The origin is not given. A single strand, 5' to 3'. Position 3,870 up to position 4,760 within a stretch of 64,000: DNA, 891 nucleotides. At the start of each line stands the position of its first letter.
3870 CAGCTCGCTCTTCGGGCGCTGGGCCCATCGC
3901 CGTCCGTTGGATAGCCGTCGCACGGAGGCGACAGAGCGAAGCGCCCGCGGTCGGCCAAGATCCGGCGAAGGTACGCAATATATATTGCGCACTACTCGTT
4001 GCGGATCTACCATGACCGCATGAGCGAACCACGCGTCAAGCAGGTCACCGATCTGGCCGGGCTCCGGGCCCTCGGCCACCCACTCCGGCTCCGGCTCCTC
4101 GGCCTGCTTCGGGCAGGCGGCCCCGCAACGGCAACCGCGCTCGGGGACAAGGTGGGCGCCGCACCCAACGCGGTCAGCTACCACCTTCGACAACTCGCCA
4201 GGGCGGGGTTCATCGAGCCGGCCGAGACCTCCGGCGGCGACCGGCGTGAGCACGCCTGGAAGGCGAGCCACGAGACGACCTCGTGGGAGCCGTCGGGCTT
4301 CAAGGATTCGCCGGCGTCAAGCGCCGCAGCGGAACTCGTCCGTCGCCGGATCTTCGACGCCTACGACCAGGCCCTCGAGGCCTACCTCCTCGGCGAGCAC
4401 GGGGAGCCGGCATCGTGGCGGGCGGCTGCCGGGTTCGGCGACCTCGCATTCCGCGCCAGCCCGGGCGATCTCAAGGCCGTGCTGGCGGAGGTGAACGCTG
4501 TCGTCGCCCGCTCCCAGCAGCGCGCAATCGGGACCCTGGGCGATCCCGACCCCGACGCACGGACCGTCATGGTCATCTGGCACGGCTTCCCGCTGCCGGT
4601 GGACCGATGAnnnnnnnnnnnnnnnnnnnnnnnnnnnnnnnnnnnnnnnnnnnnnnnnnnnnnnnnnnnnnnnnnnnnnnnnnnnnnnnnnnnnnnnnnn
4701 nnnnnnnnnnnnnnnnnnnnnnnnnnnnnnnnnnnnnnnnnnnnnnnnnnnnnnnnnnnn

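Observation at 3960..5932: AT-rich 16-bp perfect palindrome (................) as candidate operator of an ArsR-family repressor coupled to an MFS exporter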

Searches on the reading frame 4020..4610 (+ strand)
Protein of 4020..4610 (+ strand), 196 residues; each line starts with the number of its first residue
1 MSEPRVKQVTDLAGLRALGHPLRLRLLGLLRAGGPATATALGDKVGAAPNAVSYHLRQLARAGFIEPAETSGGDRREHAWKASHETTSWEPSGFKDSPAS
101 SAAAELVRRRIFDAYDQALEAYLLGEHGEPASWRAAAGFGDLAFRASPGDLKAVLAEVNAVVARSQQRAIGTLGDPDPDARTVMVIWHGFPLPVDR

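Call 7: search_protein_families(library=pfam, proteins=[window:4020-4610:+], max_evalue=0.01)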
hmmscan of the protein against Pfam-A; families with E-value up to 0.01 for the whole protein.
window:4020-4610:+ (196 aa): 8 families
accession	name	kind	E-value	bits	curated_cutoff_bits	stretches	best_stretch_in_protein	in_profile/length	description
PF12840.13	HTH_20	-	1e-14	54.6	27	1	18-66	1-49/51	Helix-turn-helix domain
PF13412.12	HTH_24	-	1.5e-06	28.1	21.9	1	22-66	4-48/48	Winged helix-turn-helix DNA-binding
PF01022.26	HTH_5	-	3e-06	27.5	22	1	21-66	2-46/47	Bacterial regulatory protein, arsR family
PF12802.13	MarR_2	-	2.4e-05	24.8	27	1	23-76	7-60/61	MarR family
PF01047.28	MarR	-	8e-05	22.9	24.6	1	24-66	6-48/59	MarR family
PF25212.1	HVO_A0114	-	0.00091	19.4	27.6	1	4-69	5-70/84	HVO_A0114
PF09339.16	HTH_IclR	-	0.0013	18.9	22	1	24-66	6-49/52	IclR helix-turn-helix domain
PF13404.12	HTH_AsnC-type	-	0.0069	16.6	27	0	25-57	7-39/42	AsnC-type helix-turn-helix domain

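Call 8: search_protein_families(library=ncbifam, proteins=[window:4020-4610:+], max_evalue=0.01)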
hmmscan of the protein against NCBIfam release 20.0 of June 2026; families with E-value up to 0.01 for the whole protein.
window:4020-4610:+ (196 aa): 4 families
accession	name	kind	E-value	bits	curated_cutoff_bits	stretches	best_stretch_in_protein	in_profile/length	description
NF033788.1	HTH_metalloreg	subfamily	5.6e-11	42.1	55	1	15-66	5-56/77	metalloregulator ArsR/SmtB family transcription factor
NF041413.1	ArsR_Rv2640c_fam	equivalog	1.3e-05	25.5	155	1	15-67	36-90/118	Rv2640c family ArsR-like transcriptional regulator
NF033789.1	repress_SdpR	subfamily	0.00022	21.1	100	1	15-66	2-52/79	autorepressor SdpR family transcription factor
NF053755.1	MsvR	equivalog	0.0051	16.5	220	1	13-78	5-68/236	transcriptional factor MsvR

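Call 10: find_homologous_proteins(query=window:4020-4610:+, max_evalue=0.00001)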
Query window:4020-4610:+ (196 aa): 343 proteins with E <= 0.00001 among 3086 candidates; the best 120 are listed.
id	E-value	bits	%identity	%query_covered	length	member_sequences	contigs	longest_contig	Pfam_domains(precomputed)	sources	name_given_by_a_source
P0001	1.6e-119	414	97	100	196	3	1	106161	PF12840.14,PF13412.13,PF01022.27,PF12802.14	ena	-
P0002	2.8e-103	361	85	100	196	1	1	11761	PF01047.29,PF12840.14,PF13412.13,PF01022.27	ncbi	ncbi:MAG: helix-turn-helix domain-containing protein [Candidatus Limnocylindrales bacterium]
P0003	9.2e-103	360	86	100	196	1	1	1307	PF12840.14,PF13412.13,PF01022.27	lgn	-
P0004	9.5e-101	353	84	100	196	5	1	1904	PF12840.14,PF01022.27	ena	-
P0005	2.2e-100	352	85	100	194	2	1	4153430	PF12840.14,PF13412.13,PF01022.27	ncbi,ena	-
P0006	6.0e-100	351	85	100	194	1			PF01047.29,PF12840.14,PF13412.13,PF01022.27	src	-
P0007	5.3e-98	344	82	100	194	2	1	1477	PF01047.29,PF12840.14,PF13412.13,PF01022.27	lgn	-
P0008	5.0e-97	341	80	100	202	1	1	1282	PF12840.14,PF13412.13,PF01022.27,PF12802.14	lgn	-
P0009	1.4e-87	310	72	100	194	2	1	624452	PF12840.14,PF13412.13,PF01022.27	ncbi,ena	-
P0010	8.5e-79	282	69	100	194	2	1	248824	PF01047.29,PF12840.14,PF13412.13,PF01022.27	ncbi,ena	-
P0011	3.4e-78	280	69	100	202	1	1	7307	PF12840.14,PF01022.27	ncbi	-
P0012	1.4e-77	278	69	100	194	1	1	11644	PF12840.14,PF13412.13,PF01022.27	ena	-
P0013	3.4e-77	276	68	100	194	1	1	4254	PF12840.14,PF13412.13,PF01022.27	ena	-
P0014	4.6e-77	276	71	98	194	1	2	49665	PF12840.14,PF01022.27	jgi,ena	-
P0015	1.2e-76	275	68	100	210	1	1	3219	PF12840.14,PF01022.27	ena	-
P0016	1.8e-75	271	67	100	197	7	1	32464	PF12840.14,PF01022.27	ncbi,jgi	jgi:DNA-binding transcriptional ArsR family regulator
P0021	1.8e-73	264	66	100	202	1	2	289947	PF01047.29,PF12840.14,PF13412.13,PF01022.27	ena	-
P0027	8.2e-66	239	61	100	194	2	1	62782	PF01047.29,PF12840.14,PF13412.13,PF01022.27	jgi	jgi:DNA-binding transcriptional ArsR family regulator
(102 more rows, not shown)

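Call 12: find_related_loci(query=A1, collection=genome_contigs, flank=3000)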
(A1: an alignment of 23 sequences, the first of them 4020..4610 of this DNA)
Query A1 (196 aa) in genome_contigs; peptide patterns used: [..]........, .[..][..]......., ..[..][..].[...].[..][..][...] (x = any residue, [..] = any of these).
600 stretches matched a pattern (row limit reached: there are more); 571 encode a relative of the query (tblastn E <= 1e-3); the best 80 are kept; 80 distinct loci.
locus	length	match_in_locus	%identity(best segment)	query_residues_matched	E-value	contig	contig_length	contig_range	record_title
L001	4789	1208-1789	61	1-196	1e-62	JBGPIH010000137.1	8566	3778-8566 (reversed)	MAG: Candidatus Limnocylindria bacterium isolate OBJ_0618_7090110_339 k141_6048348_length_8566_cov_80.3496, whole genome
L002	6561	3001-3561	39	3-195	3e-36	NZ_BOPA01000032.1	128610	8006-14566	Micromonospora gifhornensis strain NBRC 16317 sequence032, whole genome shotgun sequence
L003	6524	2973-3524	41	1-192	4e-36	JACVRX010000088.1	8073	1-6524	MAG: Jiangellaceae bacterium isolate Co-bin20 k141_2028313_length_8073_cov_13.9951, whole genome shotgun sequence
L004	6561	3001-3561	40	1-191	5e-36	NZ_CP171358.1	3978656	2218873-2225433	Agromyces sp. MMS24-JH15 chromosome, complete genome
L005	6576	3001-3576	39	4-194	4e-36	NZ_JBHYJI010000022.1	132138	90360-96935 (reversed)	Streptomyces sp. NPDC059002 NPDC059002_T45_B4.ctg-0022, whole genome shotgun sequence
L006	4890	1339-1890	40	1-192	6e-36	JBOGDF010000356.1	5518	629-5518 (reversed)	MAG: Micromonosporaceae bacterium isolate SD8036_metabat2.bin.22_sub NODE_7525_length_5518_cov_2.195326, whole genome sh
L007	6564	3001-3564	40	2-192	2e-35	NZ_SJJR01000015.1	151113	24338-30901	Micromonospora zingiberis strain PLAI 1-1 NODE_15, whole genome shotgun sequence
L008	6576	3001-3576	37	4-194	4e-35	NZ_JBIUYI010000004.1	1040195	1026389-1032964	Streptomyces sp. NPDC087300 NPDC087300_126_A5.ctg-0004, whole genome shotgun sequence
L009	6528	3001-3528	40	13-193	1e-34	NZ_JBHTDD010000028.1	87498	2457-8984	Plantactinospora sp. GCM10030261 strain CPCC 206446 spades_K_25_97_28, whole genome shotgun sequence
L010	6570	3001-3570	37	4-192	7e-34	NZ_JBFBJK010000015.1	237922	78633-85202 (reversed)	Streptomyces sp. NPDC086554 NPDC086554_94_G11.ctg-0015, whole genome shotgun sequence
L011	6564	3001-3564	37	11-192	7e-34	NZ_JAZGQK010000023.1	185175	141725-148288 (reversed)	Plantactinospora sonchi strain NEAU-QY2 Scaffold12_2, whole genome shotgun sequence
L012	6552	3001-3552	38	1-192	6e-34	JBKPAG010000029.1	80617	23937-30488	MAG: Actinomycetota bacterium isolate GB_HAYS_MAG_00012 GB_HAYS_000000216496, whole genome shotgun sequence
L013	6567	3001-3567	39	3-192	6e-34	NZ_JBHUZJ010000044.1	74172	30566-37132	Streptomyces sp. NPDC057302 NPDC057302_T21_C7.ctg-0044, whole genome shotgun sequence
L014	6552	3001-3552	37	2-191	3e-33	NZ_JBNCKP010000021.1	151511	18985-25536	Micromonospora sp. DT201 NODE_21_length_151511_cov_29.165736, whole genome shotgun sequence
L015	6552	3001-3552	38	3-190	3e-33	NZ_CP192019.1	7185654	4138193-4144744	Micromonospora sp. CA-244673 chromosome, complete genome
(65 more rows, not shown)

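Call 14: find_related_loci(query=A2, collection=metagenome_contigs, flank=3000)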
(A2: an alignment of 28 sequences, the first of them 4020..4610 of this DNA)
Query A2 (196 aa) in metagenome_contigs; peptide patterns used: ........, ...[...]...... (x = any residue, [..] = any of these).
484 stretches matched a pattern; 272 encode a relative of the query (tblastn E <= 1e-3); the best 80 are kept; 80 distinct loci.
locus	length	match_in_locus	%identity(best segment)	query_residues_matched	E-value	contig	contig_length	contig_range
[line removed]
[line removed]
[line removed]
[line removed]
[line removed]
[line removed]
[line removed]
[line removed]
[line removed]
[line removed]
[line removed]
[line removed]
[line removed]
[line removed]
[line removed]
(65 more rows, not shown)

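Call 16: find_encoding_contigs(protein=P0001, flank=3000, max_places=2)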
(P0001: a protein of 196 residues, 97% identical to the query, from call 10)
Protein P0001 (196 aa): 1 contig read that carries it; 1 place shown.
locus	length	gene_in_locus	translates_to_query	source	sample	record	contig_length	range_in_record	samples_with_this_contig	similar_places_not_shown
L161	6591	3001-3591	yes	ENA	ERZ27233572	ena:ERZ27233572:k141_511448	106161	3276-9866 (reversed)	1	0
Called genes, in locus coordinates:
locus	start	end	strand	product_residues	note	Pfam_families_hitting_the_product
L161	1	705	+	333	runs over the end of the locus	PF02678:Pirin, PF05726:Pirin_C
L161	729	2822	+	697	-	PF02897:Peptidase_S9_N, PF02129:Peptidase_S15 (weak), PF00326:Peptidase_S9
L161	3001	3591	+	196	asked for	PF12840:HTH_20, PF01022:HTH_5 (weak), PF12802:MarR_2 (faint), PF13412:HTH_24 (weak)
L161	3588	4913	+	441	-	PF05977:MFS_3, PF07690:MFS_1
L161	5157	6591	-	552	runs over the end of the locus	PF02878:PGM_PMM_I, PF02879:PGM_PMM_II, PF02880:PGM_PMM_III, PF00408:PGM_PMM_IV (weak)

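Call 17: find_encoding_contigs(protein=P0002, flank=3000, max_places=2)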
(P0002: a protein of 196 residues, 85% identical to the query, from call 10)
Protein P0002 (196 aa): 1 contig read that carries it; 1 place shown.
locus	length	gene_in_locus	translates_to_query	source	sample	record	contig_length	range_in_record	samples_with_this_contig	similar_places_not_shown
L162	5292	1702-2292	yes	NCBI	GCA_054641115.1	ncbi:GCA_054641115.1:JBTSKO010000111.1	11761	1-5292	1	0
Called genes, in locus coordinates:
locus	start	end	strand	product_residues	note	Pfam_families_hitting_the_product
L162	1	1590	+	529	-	PF02897:Peptidase_S9_N, PF02129:Peptidase_S15 (weak), PF00326:Peptidase_S9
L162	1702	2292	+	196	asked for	PF12840:HTH_20, PF01022:HTH_5 (weak), PF01047:MarR (weak), PF13412:HTH_24 (weak)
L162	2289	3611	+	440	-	PF05977:MFS_3, PF07690:MFS_1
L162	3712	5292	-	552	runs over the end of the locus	PF02878:PGM_PMM_I, PF02879:PGM_PMM_II, PF02880:PGM_PMM_III, PF00408:PGM_PMM_IV (weak)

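Call 18: find_encoding_contigs(protein=P0005, flank=3000, max_places=2)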
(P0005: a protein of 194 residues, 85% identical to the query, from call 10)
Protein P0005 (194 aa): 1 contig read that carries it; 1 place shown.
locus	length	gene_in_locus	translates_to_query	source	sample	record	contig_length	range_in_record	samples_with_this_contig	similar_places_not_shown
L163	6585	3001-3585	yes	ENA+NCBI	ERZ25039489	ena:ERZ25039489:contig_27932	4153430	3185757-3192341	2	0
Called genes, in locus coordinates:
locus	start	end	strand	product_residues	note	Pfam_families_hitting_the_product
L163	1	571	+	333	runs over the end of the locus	PF02678:Pirin, PF05726:Pirin_C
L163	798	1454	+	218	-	PF02897:Peptidase_S9_N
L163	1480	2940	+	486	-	PF02897:Peptidase_S9_N, PF02129:Peptidase_S15 (weak), PF00326:Peptidase_S9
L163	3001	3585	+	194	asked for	PF12840:HTH_20, PF01022:HTH_5 (weak), PF13412:HTH_24 (weak)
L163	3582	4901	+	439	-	PF05977:MFS_3, PF07690:MFS_1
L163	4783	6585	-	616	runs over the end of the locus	PF02878:PGM_PMM_I, PF02879:PGM_PMM_II, PF02880:PGM_PMM_III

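Call 19: find_encoding_contigs(protein=P0009, flank=3000, max_places=2)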
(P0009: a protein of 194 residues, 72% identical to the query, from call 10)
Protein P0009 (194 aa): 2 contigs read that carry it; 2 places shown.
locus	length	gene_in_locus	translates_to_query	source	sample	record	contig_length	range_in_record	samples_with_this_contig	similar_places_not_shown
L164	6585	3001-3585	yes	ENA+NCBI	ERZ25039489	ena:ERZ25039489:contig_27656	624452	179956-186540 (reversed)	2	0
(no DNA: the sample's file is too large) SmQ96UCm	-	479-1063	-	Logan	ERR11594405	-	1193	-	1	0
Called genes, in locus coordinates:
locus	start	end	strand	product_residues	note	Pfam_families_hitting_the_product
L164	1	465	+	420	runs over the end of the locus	PF04542:Sigma70_r2, PF08281:Sigma70_r4_2, PF20239:DUF6596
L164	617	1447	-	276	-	PF00753:Lactamase_B, PF12706:Lactamase_B_2 (faint)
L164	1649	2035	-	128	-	PF00903:Glyoxalase, PF18029:Glyoxalase_6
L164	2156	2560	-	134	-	PF01850:PIN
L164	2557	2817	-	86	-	PF02604:PhdYeFM_antitox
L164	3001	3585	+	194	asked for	PF12840:HTH_20, PF01022:HTH_5 (weak), PF13412:HTH_24 (weak)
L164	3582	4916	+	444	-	PF05977:MFS_3, PF07690:MFS_1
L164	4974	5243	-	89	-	-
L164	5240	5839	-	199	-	PF13302:Acetyltransf_3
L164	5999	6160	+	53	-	-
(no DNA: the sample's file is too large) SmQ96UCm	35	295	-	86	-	PF02604:PhdYeFM_antitox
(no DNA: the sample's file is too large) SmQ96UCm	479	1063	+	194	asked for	PF12840:HTH_20, PF01022:HTH_5 (weak), PF13412:HTH_24 (weak)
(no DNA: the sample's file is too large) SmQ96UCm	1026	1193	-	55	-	?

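Call 20: find_encoding_contigs(protein=P0010, flank=3000, max_places=2)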
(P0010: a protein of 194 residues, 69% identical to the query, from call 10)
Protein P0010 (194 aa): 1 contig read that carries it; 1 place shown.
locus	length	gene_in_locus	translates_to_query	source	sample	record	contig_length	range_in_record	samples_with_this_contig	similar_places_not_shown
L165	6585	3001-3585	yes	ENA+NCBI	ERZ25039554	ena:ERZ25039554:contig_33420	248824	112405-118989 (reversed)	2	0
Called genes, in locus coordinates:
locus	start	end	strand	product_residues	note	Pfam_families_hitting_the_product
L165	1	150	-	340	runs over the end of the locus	PF00296:Bac_luciferase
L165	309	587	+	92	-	PF12840:HTH_20, PF01022:HTH_5 (weak), PF12802:MarR_2 (faint), PF13412:HTH_24 (faint)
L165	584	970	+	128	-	PF00903:Glyoxalase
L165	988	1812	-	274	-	PF13714:PEP_mutase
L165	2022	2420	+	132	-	-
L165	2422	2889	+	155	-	-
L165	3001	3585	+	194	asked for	PF12840:HTH_20, PF01022:HTH_5, PF01047:MarR (faint), PF13412:HTH_24 (weak)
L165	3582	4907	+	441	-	PF05977:MFS_3, PF07690:MFS_1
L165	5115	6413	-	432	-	PF04542:Sigma70_r2, PF08281:Sigma70_r4_2, PF20239:DUF6596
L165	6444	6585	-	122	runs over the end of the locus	PF03795:YCII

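Call 21: find_encoding_contigs(protein=P0014, flank=3000, max_places=2)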
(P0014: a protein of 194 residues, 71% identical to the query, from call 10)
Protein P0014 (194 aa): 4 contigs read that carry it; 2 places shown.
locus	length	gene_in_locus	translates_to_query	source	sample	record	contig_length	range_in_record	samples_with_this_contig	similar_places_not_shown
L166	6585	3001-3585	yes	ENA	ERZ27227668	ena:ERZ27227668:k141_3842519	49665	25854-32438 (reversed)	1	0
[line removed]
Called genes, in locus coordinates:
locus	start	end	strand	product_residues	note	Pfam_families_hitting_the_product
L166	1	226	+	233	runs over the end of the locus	PF11716:MDMPI_N (weak), PF12867:DinB_2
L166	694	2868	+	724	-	PF01663:Phosphodiest (faint)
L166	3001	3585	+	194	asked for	PF12840:HTH_20, PF01022:HTH_5 (weak)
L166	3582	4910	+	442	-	PF05977:MFS_3, PF07690:MFS_1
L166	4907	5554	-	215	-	PF01209:Ubie_methyltran (weak), PF13489:Methyltransf_23, PF13847:Methyltransf_31, PF08241:Methyltransf_11, PF08242:Methyltransf_12, PF13649:Methyltransf_25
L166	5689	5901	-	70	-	-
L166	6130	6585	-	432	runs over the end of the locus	PF04542:Sigma70_r2, PF08281:Sigma70_r4_2, PF20239:DUF6596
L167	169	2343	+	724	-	PF01663:Phosphodiest (faint)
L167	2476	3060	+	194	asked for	PF12840:HTH_20, PF01022:HTH_5 (weak)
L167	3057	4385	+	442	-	PF05977:MFS_3, PF07690:MFS_1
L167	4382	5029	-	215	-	PF01209:Ubie_methyltran (weak), PF13489:Methyltransf_23, PF13847:Methyltransf_31, PF08241:Methyltransf_11, PF08242:Methyltransf_12, PF13649:Methyltransf_25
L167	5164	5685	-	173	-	-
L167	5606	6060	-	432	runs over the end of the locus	PF04542:Sigma70_r2, PF08281:Sigma70_r4_2, PF20239:DUF6596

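Call 22: find_encoding_contigs(protein=P0016, flank=3000, max_places=2)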
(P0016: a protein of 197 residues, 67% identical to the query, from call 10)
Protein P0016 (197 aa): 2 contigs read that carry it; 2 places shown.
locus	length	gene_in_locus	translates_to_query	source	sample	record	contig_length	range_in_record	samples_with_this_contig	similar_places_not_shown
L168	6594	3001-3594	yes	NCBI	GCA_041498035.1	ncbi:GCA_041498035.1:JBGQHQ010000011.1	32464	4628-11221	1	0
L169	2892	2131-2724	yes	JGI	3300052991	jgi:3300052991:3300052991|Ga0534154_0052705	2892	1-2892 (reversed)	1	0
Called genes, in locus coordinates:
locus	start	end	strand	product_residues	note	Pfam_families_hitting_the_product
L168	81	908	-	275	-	PF13714:PEP_mutase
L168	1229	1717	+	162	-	-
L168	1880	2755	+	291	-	-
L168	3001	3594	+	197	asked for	PF01022:HTH_5 (faint), PF12840:HTH_20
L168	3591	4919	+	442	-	PF05977:MFS_3, PF07690:MFS_1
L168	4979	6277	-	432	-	PF04542:Sigma70_r2, PF08281:Sigma70_r4_2, PF20239:DUF6596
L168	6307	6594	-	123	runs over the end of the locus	PF03795:YCII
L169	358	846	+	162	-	-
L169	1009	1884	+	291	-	-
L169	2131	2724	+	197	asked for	PF01022:HTH_5 (faint), PF12840:HTH_20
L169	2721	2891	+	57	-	?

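Call 23: find_encoding_contigs(protein=P0021, flank=3000, max_places=2)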
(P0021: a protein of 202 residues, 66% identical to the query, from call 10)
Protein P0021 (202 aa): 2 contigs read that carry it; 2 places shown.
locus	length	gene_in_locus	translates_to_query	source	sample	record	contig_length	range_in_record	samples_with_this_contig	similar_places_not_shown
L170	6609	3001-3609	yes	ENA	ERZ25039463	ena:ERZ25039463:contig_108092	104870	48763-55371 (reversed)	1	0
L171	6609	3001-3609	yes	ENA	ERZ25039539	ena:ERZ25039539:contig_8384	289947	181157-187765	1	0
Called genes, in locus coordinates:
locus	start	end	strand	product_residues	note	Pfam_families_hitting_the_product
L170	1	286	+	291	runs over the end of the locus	-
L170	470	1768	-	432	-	PF00990:GGDEF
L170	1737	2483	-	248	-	-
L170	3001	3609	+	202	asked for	PF12840:HTH_20, PF01022:HTH_5 (weak), PF01047:MarR (faint), PF13412:HTH_24 (weak)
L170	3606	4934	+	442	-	PF05977:MFS_3, PF07690:MFS_1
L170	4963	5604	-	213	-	PF01209:Ubie_methyltran (weak), PF13489:Methyltransf_23, PF13649:Methyltransf_25, PF13847:Methyltransf_31, PF08241:Methyltransf_11, PF08242:Methyltransf_12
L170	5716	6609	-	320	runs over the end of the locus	PF08281:Sigma70_r4_2, PF20239:DUF6596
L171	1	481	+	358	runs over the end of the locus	-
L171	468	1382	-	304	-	PF00990:GGDEF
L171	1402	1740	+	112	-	-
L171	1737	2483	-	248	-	-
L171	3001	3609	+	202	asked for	PF12840:HTH_20, PF01022:HTH_5 (weak), PF01047:MarR (faint), PF13412:HTH_24 (weak)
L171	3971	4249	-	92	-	-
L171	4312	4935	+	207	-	PF07690:MFS_1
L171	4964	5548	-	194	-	PF01209:Ubie_methyltran (weak), PF13489:Methyltransf_23, PF13847:Methyltransf_31, PF08241:Methyltransf_11, PF08242:Methyltransf_12, PF13649:Methyltransf_25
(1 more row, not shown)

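Call 24: find_encoding_contigs(protein=P0027, flank=3000, max_places=2)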
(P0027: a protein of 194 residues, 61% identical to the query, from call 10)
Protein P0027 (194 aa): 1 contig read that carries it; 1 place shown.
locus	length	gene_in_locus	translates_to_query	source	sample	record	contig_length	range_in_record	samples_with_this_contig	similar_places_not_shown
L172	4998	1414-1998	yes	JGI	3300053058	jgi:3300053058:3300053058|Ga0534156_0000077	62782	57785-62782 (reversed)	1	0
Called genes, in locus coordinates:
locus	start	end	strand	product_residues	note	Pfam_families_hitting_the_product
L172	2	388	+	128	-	?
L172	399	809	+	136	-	PF00903:Glyoxalase, PF18029:Glyoxalase_6 (weak)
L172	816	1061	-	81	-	-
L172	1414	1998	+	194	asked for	PF12840:HTH_20, PF01022:HTH_5, PF01047:MarR (weak), PF13412:HTH_24 (faint)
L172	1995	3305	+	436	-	PF05977:MFS_3, PF07690:MFS_1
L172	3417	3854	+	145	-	PF04314:LpqE-like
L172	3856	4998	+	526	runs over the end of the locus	PF00578:AhpC-TSA, PF02630:SCO1-SenC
